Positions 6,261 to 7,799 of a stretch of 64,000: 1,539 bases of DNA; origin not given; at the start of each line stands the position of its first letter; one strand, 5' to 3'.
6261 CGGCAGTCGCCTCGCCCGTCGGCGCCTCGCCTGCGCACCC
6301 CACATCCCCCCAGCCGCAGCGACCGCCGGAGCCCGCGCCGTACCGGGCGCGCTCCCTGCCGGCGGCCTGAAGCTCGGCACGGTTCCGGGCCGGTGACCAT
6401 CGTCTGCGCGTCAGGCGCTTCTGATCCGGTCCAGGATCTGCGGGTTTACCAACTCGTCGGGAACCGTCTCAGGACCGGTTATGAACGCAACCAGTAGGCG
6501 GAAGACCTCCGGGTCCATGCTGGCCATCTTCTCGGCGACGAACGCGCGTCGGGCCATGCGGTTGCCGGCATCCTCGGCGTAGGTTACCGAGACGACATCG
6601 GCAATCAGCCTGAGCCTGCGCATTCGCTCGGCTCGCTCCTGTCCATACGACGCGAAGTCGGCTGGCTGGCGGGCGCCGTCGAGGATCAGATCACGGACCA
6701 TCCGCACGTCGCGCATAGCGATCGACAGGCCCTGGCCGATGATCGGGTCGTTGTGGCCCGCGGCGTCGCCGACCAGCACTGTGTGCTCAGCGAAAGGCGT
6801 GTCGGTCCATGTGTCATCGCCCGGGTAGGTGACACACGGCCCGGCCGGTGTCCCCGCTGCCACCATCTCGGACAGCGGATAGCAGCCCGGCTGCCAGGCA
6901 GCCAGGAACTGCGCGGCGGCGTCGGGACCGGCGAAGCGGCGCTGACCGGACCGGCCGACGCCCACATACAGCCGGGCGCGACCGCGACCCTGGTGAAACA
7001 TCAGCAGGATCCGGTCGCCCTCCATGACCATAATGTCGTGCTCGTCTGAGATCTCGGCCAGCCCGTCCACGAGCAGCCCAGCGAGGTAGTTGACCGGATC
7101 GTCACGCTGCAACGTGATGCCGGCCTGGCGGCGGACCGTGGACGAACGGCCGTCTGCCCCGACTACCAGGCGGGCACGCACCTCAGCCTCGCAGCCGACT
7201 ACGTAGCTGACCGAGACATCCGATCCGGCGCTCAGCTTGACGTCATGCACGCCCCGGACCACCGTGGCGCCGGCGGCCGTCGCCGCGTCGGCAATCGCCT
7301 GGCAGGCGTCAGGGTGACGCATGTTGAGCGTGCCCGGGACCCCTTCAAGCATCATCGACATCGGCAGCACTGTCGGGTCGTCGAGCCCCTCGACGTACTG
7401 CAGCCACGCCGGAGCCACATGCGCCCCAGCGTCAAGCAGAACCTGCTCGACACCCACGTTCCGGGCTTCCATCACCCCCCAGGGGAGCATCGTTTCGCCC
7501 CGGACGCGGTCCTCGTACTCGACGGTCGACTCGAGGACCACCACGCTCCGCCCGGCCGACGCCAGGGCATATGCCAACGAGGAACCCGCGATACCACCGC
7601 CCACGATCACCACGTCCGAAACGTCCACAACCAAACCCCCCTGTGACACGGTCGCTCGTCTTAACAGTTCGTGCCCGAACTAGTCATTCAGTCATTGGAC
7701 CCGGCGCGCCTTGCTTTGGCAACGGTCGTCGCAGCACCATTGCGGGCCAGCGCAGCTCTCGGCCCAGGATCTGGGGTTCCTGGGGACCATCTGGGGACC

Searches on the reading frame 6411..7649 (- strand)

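Call 82: search_protein_families(library=pfam, proteins=[window:6411-7649:-], max_evalue=0.00001)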
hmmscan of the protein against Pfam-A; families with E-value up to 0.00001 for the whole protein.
window:6411-7649:- (412 aa): 6 families
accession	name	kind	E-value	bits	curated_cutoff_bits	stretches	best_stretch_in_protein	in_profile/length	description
PF01494.25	FAD_binding_3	-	4.9e-21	75.8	22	1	12-345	3-344/349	FAD binding domain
PF01266.30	DAO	-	2.3e-08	34.4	27.9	1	12-41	1-30/353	FAD dependent oxidoreductase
PF13450.12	NAD_binding_8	-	6.4e-06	26.8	21.9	0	15-41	1-27/68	NAD(P)-binding Rossmann-like domain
PF00890.30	FAD_binding_2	-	7e-06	25.9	20.4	1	12-42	1-31/414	FAD binding domain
PF07992.20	Pyr_redox_2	-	8.4e-06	25.8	26.1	0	12-50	2-31/291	Pyridine nucleotide-disulphide oxidoreductase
PF04820.20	Trp_halogenase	-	8.7e-06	25.3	21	0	12-43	1-36/458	Tryptophan halogenase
